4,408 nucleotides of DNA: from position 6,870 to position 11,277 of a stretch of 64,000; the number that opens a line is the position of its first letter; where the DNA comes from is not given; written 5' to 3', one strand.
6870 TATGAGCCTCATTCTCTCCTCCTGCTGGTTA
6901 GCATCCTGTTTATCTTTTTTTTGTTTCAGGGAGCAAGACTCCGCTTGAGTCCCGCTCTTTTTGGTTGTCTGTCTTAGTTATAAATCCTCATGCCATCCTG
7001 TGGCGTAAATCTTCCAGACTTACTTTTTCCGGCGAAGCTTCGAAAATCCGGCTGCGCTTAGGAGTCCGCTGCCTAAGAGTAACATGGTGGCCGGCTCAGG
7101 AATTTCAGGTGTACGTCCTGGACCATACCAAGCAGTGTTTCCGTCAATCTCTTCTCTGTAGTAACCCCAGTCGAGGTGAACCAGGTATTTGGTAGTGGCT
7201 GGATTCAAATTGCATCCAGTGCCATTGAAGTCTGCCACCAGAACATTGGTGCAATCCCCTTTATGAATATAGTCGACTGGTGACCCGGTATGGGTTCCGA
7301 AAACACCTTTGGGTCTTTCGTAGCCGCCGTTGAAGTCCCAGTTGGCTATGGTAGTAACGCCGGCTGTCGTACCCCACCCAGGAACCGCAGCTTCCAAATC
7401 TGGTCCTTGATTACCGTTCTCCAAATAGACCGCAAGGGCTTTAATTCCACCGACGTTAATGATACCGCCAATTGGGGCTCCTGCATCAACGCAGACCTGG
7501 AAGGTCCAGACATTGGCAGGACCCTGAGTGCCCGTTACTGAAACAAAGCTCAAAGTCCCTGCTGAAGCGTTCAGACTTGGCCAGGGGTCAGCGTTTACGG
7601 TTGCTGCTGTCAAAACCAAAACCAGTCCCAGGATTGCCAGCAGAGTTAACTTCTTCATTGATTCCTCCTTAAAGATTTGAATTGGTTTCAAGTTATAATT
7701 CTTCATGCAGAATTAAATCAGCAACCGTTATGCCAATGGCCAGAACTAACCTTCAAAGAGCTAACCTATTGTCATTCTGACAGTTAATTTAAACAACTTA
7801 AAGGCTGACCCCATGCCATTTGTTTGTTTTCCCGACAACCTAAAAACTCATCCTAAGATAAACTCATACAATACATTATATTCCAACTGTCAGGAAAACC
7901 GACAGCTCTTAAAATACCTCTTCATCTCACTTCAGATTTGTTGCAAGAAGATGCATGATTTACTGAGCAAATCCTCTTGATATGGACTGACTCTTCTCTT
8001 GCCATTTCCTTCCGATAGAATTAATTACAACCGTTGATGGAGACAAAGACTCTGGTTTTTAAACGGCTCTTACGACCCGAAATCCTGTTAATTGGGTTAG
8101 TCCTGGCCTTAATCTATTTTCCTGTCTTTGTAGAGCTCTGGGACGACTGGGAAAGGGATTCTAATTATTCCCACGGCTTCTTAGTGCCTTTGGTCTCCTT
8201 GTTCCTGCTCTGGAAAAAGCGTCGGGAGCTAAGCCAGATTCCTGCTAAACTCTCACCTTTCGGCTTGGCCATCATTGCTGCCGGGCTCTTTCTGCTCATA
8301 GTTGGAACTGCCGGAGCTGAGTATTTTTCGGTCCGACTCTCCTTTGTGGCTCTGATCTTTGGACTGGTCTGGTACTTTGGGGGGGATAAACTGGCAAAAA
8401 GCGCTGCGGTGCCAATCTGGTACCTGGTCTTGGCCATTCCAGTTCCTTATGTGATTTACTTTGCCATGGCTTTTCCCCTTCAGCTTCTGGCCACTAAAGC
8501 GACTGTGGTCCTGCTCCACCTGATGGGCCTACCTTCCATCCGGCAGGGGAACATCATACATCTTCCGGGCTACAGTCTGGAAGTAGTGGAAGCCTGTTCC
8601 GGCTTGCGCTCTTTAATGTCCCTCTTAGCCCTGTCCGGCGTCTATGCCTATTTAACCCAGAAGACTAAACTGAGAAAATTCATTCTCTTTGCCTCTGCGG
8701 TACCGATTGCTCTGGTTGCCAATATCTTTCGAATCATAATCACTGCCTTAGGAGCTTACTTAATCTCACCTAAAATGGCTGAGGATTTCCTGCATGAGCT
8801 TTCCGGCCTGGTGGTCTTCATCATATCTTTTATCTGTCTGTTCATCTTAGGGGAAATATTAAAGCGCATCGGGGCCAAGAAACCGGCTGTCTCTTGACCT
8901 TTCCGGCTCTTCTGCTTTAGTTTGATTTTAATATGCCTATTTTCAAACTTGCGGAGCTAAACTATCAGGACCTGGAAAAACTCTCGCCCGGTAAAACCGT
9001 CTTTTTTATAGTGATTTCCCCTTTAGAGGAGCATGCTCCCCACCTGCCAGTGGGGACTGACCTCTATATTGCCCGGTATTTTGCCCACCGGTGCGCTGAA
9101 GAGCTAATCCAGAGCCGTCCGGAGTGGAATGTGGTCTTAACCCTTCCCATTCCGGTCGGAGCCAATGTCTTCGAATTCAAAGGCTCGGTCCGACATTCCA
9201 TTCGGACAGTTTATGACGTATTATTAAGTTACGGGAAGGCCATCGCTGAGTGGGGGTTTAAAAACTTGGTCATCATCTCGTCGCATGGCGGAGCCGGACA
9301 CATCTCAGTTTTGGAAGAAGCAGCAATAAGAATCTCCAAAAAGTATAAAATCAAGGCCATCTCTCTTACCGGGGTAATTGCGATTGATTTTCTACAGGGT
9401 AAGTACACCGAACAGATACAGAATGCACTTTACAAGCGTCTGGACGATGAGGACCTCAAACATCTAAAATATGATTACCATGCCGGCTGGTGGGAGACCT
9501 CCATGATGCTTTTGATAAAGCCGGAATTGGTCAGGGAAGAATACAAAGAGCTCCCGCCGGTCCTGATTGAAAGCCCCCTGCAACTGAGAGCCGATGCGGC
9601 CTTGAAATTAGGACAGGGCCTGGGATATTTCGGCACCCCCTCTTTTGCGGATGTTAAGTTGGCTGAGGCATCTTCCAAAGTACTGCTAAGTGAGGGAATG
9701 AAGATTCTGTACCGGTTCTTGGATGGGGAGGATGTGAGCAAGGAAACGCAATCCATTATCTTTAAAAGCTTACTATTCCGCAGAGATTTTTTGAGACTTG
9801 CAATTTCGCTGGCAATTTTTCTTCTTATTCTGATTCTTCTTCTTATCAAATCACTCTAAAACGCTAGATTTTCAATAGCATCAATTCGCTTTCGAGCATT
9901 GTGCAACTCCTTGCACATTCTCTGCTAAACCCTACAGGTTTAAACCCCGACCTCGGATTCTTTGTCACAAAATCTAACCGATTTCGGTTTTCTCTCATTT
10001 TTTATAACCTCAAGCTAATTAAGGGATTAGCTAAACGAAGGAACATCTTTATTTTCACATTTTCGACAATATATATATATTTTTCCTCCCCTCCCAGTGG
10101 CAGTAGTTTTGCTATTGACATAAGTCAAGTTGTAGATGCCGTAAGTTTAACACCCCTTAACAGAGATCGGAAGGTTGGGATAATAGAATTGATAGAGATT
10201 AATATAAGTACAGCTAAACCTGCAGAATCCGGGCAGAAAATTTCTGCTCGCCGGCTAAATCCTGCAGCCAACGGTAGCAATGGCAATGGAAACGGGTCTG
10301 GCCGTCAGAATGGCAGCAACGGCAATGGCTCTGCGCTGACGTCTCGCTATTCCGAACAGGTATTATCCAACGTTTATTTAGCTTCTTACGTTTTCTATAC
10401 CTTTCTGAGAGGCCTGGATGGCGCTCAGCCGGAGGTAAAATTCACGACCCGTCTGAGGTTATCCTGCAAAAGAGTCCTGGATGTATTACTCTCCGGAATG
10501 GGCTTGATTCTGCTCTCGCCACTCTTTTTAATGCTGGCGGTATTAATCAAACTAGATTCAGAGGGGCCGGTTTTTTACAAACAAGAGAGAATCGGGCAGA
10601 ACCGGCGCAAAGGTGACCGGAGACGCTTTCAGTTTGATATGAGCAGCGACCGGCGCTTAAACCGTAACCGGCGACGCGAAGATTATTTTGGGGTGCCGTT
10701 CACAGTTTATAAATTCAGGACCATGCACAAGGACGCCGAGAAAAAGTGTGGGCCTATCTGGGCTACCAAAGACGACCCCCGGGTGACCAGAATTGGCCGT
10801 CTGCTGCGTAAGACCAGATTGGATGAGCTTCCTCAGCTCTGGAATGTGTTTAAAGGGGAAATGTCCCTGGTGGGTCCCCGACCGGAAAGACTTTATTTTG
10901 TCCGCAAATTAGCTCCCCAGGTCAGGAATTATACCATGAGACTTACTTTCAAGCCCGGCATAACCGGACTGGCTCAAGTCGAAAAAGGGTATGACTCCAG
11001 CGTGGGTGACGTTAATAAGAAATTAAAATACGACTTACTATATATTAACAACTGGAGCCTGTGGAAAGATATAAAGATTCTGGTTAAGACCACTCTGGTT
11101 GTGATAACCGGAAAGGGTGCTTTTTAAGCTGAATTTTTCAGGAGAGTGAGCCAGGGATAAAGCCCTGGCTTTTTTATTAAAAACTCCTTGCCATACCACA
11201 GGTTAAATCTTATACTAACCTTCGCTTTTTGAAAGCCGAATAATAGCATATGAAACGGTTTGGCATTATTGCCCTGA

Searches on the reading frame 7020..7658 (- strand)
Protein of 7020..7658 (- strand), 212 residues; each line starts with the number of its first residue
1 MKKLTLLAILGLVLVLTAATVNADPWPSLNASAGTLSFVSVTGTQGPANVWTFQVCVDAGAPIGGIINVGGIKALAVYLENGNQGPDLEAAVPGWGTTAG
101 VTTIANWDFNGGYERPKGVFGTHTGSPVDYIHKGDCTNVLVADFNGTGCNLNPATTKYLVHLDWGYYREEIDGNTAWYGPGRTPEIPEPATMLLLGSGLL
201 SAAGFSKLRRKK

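Call 9: search_protein_families(library=ncbifam, proteins=[window:7020-7658:-], max_evalue=0.001)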
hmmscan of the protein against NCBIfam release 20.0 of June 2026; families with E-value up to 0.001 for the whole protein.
window:7020-7658:- (212 aa): 1 family
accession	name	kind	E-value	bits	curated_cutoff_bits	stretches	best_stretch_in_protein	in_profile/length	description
TIGR02595.1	PEP_CTERM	domain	4.8e-05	23.9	16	1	186-212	1-23/24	PEP-CTERM sorting domain-containing protein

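Call 12: find_encoding_contigs(protein=window:7020-7658:-, flank=10000, max_places=6)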
Protein window:7020-7658:- (212 aa): 2 contigs read that carry it; 1 place shown.
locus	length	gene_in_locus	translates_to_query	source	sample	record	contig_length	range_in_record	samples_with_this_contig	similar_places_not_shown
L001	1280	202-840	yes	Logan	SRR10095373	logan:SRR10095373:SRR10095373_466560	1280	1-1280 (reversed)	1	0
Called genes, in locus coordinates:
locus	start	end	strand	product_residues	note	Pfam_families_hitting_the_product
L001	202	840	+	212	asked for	PF07589:PEP_exosort_dom (weak)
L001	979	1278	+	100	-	?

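Call 37: list_cluster_members(proteins=[window:7020-7658:-, window:8037-8897:+, window:16524-17885:+, window:27924-29819:-, window:29960-30409:-, window:4532-5968:-])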
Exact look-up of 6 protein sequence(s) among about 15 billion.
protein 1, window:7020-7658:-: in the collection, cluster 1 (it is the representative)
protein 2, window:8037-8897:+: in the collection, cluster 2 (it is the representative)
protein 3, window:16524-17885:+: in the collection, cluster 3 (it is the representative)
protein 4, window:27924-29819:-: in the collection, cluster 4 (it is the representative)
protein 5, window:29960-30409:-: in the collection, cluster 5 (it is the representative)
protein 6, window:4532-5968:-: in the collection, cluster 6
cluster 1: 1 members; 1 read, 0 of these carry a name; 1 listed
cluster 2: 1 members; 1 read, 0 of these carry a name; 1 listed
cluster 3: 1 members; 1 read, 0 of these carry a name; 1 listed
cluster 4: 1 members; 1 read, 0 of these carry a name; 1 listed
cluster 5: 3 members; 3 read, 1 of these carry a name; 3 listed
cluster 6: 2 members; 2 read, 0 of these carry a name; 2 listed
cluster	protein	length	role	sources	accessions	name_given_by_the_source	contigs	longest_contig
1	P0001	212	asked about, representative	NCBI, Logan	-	-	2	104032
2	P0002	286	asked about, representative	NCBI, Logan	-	-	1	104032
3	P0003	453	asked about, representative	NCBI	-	-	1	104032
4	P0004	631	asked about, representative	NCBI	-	-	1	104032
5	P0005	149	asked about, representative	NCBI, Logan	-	-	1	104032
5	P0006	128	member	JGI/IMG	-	HSP20 family protein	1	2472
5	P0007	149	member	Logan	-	-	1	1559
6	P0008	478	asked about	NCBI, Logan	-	-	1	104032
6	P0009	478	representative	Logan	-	-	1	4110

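Call 40: find_encoding_contigs(protein=P0007, flank=3000, max_places=4)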
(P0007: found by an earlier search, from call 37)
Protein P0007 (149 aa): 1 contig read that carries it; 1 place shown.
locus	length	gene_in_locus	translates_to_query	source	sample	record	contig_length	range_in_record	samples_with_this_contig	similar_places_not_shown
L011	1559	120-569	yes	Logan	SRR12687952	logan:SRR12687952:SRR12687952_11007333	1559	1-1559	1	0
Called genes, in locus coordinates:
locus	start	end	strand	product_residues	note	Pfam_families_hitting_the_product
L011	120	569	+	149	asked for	PF00011:HSP20, PF27746:Small_heat_shock_put (weak), PF17886:ArsA_HSP20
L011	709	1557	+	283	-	?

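Call 42: find_encoding_contigs(protein=P0006, flank=3000, max_places=4)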
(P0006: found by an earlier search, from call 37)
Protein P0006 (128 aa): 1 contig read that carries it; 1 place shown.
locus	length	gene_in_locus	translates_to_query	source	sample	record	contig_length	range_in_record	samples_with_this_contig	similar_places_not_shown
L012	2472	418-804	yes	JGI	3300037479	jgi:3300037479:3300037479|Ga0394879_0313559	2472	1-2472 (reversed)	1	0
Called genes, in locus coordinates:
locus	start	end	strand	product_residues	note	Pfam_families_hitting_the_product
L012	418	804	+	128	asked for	PF00011:HSP20, PF27746:Small_heat_shock_put (weak), PF17886:ArsA_HSP20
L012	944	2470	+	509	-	?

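Call 50: find_homologous_proteins(query=window:7020-7658:-, max_evalue=0.00001)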
Query window:7020-7658:- (212 aa): 15 proteins with E <= 0.00001 among 1342 candidates.
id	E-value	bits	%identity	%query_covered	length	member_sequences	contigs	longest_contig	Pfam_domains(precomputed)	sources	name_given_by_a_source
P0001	3.0e-140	483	100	100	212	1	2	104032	PF07589.17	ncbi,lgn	-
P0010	1.5e-111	389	81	100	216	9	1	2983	PF07589.17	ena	-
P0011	7.3e-109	380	80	100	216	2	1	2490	PF07589.17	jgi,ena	-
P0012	9.0e-101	354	79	100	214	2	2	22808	PF07589.17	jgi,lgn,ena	-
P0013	8.3e-98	344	74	100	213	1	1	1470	PF07589.17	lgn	-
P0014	2.4e-95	336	74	100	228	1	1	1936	PF07589.17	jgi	jgi:hypothetical protein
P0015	1.9e-94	333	72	100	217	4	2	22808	PF07589.17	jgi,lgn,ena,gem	-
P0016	4.7e-92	325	72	100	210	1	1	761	PF07589.17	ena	-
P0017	3.8e-91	323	70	100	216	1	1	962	PF07589.17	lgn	-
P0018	6.9e-83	296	67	100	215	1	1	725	PF07589.17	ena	-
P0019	5.1e-34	136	42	100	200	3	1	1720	PF07589.17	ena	-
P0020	5.9e-34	135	77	41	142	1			-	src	-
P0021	4.5e-32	129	43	79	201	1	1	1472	PF07589.17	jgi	jgi:hypothetical protein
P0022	9.9e-31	125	41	100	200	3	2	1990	PF07589.17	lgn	-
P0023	2.9e-25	107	43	74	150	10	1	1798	PF07589.17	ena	-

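Call 51: find_encoding_contigs(protein=P0010, flank=3000, max_places=3)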
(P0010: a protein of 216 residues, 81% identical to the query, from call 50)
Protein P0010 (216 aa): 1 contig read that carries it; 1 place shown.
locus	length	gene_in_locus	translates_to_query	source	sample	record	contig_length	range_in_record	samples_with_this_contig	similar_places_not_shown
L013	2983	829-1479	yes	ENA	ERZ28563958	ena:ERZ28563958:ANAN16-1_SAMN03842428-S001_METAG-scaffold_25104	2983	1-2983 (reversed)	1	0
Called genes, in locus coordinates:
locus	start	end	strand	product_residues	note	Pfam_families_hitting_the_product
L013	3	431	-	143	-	?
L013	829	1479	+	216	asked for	PF07589:PEP_exosort_dom (weak)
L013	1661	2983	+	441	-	?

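Call 52: find_encoding_contigs(protein=P0011, flank=3000, max_places=3)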
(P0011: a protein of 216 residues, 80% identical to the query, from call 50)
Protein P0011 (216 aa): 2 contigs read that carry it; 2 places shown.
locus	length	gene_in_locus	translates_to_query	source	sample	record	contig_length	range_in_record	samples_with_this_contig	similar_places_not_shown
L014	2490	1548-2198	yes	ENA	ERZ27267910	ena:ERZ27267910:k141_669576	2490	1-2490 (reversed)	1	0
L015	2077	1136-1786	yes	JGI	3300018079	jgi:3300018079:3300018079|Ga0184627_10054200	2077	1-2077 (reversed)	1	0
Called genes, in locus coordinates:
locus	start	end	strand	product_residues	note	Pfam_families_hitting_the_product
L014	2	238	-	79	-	?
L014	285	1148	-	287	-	PF09721:Exosortase_EpsH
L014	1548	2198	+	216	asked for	PF07589:PEP_exosort_dom (weak)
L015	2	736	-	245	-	?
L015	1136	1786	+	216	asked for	PF07589:PEP_exosort_dom (weak)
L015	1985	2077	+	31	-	?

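Call 53: find_encoding_contigs(protein=P0013, flank=3000, max_places=3)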
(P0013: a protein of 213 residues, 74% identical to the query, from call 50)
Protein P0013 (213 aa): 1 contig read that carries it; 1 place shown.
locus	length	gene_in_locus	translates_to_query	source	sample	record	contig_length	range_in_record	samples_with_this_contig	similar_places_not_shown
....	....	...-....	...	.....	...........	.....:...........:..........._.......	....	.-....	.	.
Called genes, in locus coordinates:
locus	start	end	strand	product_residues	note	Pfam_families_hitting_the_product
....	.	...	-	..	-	?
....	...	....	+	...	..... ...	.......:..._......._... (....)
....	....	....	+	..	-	?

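Call 54: find_encoding_contigs(protein=P0014, flank=3000, max_places=3)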
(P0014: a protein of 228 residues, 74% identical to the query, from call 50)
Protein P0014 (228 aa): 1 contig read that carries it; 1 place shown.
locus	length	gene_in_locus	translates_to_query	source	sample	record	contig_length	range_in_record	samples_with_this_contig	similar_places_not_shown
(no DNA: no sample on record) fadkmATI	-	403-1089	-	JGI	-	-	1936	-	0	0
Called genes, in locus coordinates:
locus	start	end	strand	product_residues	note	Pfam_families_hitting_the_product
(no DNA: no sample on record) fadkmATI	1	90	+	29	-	?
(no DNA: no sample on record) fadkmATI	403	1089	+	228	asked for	PF07589:PEP_exosort_dom (weak)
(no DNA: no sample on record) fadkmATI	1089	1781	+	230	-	PF07589:PEP_exosort_dom (weak)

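Call 55: find_encoding_contigs(protein=P0019, flank=3000, max_places=3)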
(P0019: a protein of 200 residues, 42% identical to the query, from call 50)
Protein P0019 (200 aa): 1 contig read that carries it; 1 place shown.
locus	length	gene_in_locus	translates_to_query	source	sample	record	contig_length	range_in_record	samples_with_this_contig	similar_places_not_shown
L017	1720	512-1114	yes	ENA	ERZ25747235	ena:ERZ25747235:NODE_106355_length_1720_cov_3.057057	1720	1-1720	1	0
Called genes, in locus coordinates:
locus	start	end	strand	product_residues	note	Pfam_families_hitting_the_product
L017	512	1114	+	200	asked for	PF07589:PEP_exosort_dom (weak)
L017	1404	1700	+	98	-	PF13893:RRM_5 (weak), PF16842:RRM_occluded, PF00076:RRM_1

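Call 56: find_encoding_contigs(protein=P0022, flank=3000, max_places=3)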
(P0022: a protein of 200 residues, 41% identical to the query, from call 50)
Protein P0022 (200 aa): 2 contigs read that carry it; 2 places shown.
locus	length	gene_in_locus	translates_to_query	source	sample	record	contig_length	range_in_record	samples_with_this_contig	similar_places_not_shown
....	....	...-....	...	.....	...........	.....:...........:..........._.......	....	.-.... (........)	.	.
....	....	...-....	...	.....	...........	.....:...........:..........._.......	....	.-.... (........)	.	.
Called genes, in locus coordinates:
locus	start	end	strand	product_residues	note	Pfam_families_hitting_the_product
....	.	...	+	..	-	?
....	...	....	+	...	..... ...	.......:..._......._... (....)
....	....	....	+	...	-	?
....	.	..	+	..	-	?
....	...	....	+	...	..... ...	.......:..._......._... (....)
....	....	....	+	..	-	?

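Call 57: find_encoding_contigs(protein=P0021, flank=3000, max_places=3)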
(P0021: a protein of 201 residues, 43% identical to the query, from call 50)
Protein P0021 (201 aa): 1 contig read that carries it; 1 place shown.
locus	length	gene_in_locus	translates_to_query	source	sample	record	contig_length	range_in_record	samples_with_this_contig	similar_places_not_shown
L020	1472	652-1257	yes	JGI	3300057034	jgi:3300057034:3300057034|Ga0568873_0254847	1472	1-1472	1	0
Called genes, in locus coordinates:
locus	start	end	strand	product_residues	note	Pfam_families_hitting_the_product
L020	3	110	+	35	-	?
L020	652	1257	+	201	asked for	PF07589:PEP_exosort_dom (weak)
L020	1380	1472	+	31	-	?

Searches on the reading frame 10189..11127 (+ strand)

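Call 66: search_protein_families(library=pfam, proteins=[window:10189-11127:+], max_evalue=0.0001)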
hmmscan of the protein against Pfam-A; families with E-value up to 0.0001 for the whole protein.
window:10189-11127:+ (312 aa): 1 family
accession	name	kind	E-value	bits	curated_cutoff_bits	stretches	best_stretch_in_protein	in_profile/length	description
PF02397.22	Bac_transf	-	1.5e-68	230.3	27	2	162-306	40-178/179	Bacterial sugar transferase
